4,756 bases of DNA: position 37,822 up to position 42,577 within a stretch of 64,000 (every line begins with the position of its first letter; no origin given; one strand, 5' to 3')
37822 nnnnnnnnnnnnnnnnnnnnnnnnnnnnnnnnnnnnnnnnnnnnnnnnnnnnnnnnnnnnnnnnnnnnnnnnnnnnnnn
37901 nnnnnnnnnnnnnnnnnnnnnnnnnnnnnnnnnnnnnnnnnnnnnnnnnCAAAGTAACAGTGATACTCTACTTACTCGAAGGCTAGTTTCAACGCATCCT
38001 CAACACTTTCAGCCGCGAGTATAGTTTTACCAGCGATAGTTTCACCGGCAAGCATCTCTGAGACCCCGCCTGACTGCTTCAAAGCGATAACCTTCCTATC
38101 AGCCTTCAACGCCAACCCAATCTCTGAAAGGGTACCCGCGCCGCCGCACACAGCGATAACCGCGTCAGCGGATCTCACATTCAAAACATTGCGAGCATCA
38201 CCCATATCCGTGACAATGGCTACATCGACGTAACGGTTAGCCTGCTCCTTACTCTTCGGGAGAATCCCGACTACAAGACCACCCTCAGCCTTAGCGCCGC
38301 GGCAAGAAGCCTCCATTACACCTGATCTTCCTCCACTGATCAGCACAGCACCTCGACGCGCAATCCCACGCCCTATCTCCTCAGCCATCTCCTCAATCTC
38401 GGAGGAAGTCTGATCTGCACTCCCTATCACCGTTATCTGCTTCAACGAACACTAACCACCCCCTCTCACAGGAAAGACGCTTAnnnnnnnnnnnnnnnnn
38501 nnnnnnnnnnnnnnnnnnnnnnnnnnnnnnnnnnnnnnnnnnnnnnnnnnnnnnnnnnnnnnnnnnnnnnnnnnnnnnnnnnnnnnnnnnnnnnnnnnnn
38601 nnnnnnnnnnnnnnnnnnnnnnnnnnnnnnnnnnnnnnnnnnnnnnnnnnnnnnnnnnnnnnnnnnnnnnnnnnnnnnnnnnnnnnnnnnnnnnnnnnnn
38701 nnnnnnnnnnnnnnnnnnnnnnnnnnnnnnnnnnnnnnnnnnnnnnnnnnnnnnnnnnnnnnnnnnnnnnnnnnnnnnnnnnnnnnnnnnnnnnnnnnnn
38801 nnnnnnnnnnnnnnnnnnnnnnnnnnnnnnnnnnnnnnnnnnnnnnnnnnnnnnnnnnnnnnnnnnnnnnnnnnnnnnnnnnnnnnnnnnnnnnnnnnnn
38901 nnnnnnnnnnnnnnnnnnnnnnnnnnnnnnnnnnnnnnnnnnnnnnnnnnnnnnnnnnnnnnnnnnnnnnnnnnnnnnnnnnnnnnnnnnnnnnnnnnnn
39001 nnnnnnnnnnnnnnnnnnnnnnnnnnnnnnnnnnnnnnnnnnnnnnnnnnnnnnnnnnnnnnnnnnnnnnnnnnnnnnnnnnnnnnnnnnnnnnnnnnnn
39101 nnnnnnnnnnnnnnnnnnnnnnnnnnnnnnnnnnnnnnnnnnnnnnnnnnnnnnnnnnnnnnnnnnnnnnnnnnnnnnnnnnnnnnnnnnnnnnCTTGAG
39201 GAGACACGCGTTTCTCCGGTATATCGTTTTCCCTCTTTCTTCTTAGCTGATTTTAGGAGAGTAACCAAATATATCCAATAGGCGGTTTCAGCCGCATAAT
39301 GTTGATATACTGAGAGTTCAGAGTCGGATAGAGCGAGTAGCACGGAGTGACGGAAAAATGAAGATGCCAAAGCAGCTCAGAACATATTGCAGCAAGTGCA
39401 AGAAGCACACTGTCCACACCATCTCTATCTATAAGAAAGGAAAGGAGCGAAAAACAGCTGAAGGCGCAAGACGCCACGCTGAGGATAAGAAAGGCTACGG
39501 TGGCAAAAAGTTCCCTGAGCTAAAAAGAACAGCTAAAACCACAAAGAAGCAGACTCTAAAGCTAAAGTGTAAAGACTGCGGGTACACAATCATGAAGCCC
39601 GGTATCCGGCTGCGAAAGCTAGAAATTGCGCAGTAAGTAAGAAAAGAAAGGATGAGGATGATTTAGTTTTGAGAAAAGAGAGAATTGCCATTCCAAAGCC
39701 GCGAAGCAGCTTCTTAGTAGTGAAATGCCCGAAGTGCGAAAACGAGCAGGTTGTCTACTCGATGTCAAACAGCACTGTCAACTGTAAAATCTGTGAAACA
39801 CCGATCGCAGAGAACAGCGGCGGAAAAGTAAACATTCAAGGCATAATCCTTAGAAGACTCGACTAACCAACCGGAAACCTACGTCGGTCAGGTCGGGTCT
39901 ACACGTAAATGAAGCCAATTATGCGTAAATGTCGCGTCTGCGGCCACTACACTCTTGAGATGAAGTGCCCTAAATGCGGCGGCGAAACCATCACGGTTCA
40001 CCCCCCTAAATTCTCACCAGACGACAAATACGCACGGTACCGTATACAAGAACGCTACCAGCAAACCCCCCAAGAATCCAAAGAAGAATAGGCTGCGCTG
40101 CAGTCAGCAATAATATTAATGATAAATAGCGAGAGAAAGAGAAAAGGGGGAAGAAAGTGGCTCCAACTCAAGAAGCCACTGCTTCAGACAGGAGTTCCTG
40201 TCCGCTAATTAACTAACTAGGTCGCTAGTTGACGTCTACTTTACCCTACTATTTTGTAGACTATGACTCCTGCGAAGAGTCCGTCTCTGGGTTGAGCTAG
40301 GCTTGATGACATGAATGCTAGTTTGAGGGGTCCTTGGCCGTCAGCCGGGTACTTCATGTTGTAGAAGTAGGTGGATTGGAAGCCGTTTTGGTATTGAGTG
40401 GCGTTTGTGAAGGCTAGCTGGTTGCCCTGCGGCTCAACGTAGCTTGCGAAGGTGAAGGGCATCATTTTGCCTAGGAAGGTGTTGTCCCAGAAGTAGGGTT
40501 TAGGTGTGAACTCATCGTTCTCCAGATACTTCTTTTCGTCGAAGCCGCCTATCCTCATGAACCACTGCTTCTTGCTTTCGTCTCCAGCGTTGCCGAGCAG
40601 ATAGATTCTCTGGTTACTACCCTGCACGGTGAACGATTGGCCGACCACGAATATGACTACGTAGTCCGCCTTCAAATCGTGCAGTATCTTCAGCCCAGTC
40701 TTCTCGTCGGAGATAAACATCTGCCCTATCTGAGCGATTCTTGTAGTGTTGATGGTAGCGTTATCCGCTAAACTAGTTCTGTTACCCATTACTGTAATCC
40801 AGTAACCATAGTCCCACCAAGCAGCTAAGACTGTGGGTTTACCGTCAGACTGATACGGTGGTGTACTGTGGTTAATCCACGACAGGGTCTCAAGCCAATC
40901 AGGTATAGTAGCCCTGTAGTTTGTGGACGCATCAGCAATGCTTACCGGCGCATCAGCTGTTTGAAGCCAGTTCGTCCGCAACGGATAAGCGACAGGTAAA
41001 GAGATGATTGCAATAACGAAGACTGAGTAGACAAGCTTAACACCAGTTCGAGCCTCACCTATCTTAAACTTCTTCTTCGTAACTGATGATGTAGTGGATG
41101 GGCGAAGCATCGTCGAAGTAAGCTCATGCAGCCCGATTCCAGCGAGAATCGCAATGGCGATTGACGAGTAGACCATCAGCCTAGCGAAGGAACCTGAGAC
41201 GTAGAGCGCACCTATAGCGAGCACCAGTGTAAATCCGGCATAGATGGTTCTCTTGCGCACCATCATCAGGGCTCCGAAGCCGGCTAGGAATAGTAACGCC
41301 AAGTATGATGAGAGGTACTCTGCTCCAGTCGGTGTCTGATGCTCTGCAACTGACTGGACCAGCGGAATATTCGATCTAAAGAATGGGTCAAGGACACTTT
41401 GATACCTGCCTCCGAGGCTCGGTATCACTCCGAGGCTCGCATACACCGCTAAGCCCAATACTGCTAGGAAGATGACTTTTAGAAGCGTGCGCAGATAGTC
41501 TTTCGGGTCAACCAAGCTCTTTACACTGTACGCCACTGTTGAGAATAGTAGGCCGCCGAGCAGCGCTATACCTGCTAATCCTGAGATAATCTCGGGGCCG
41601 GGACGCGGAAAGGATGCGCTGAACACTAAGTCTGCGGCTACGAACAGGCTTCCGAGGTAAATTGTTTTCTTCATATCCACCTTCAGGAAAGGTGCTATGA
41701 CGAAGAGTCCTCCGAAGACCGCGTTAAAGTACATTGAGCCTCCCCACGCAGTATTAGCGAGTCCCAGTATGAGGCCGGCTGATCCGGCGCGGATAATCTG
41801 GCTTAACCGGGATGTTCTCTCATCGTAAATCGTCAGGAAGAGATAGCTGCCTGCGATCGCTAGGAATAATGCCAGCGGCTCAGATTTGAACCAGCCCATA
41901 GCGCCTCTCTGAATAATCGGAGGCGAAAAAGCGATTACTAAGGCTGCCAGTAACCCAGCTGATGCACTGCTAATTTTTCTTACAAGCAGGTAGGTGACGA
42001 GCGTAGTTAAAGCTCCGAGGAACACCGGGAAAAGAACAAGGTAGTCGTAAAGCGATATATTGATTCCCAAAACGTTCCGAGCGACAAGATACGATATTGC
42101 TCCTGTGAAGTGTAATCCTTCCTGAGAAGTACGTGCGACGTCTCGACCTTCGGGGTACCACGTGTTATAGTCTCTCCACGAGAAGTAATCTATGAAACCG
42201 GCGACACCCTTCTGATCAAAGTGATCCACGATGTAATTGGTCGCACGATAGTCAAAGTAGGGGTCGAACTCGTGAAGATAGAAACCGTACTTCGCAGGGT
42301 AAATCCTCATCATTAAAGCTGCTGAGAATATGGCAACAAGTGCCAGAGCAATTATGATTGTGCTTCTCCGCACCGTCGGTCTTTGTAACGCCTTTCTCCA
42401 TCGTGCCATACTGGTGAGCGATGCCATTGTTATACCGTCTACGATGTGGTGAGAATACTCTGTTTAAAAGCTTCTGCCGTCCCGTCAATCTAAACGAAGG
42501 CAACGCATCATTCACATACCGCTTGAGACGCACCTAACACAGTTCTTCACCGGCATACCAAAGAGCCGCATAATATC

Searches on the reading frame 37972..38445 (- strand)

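Call 71: search_protein_families(library=pfam, proteins=[window:37972-38445:-], max_evalue=0.01)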
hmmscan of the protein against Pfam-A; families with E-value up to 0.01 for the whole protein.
window:37972-38445:- (157 aa): 6 families
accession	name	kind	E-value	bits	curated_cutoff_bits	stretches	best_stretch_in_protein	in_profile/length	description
PF18306.6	LDcluster4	-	2.5e-46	157.5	26.3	1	2-150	2-149/151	SLOG cluster4 family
PF03641.19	Lysine_decarbox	-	2.5e-08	34.6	27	1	44-109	1-69/131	Possible lysine decarboxylase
PF02481.21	DNA_processg_A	-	1.7e-05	24.6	29.6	1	2-68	45-110/212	DNA recombination-mediator protein A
PF18171.6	LSDAT_prok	-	4.9e-05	23.1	25.4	1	93-143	124-174/195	SLOG in TRPM, prokaryote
PF05014.21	Nuc_deoxyrib_tr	-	0.0038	17.8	28.8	1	84-125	54-99/117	Nucleoside 2-deoxyribosyltransferase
PF12694.12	cpYpsA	-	0.0071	16.5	26.2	0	36-123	2-97/145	Circularly permutated YpsA SLOG family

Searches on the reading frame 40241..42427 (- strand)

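Call 6: search_protein_families(library=pfam, proteins=[window:40241-42427:-], max_evalue=0.01)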
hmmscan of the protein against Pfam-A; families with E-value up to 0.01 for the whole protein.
window:40241-42427:- (728 aa): 4 families
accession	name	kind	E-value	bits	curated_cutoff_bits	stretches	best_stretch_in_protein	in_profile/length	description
PF02516.20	STT3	-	2.6e-28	100.1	24.5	1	25-429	2-405/405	Oligosaccharyl transferase STT3, N-terminal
PF22627.1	AglB_core-like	-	2.6e-05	25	27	1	534-592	47-106/111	AglB core domain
PF21436.2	STT3-PglB_core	-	0.0007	20.6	23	1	534-579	5-50/131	STT3/PglB/AglB core domain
PF02366.24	PMT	-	0.0024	17.9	22.7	1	132-251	87-205/245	Dolichyl-phosphate-mannose-protein mannosyltransferase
